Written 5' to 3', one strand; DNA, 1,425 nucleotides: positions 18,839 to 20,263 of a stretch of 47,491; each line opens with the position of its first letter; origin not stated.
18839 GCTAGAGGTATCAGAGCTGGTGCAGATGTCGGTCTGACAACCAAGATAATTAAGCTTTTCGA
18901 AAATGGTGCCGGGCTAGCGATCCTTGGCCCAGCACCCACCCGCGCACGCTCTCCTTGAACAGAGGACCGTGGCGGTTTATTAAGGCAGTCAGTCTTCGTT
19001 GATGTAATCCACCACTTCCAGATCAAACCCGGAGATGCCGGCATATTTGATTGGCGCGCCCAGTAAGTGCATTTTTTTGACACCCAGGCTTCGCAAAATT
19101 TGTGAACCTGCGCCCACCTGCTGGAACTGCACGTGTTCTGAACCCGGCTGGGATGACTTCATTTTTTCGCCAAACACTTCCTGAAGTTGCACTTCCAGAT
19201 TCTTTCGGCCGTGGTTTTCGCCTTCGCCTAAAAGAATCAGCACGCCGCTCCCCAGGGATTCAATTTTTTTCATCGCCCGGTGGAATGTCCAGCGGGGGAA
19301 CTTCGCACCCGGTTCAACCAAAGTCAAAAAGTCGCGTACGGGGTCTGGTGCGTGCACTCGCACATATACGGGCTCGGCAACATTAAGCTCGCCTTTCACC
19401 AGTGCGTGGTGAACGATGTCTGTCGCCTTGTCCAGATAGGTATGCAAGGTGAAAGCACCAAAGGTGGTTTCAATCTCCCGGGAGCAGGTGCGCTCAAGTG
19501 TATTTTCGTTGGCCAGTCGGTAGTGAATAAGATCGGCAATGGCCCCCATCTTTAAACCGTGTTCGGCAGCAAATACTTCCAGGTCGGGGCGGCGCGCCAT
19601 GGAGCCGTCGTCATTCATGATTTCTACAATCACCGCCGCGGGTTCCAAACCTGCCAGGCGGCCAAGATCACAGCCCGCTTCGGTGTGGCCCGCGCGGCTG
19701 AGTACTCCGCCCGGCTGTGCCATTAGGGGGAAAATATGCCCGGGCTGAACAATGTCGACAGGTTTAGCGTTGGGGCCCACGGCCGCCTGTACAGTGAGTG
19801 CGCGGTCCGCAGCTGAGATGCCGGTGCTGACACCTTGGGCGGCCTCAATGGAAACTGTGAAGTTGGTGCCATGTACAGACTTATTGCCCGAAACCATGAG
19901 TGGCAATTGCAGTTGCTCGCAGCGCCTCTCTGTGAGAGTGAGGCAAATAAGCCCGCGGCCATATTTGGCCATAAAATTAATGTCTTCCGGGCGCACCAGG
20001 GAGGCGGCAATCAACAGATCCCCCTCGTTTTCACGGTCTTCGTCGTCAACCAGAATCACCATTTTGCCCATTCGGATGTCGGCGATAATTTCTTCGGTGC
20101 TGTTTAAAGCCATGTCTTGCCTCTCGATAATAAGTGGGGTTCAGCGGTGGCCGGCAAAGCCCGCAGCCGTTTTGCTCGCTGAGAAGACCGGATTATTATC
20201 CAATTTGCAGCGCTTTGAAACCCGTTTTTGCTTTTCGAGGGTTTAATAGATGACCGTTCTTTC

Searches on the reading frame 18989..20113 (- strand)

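Call 10: search_protein_families(library=pfam, proteins=[window:18989-20113:-])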
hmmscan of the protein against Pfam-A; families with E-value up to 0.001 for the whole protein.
window:18989-20113:- (374 aa): 2 families
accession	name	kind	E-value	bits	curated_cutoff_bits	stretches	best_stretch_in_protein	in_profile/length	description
PF00926.24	DHBP_synthase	-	8.1e-84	280.3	26.4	1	7-198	1-191/191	3,4-dihydroxy-2-butanone 4-phosphate synthase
PF00925.25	GTP_cyclohydro2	-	2.8e-31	108.8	23.3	1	208-371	2-164/165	GTP cyclohydrolase II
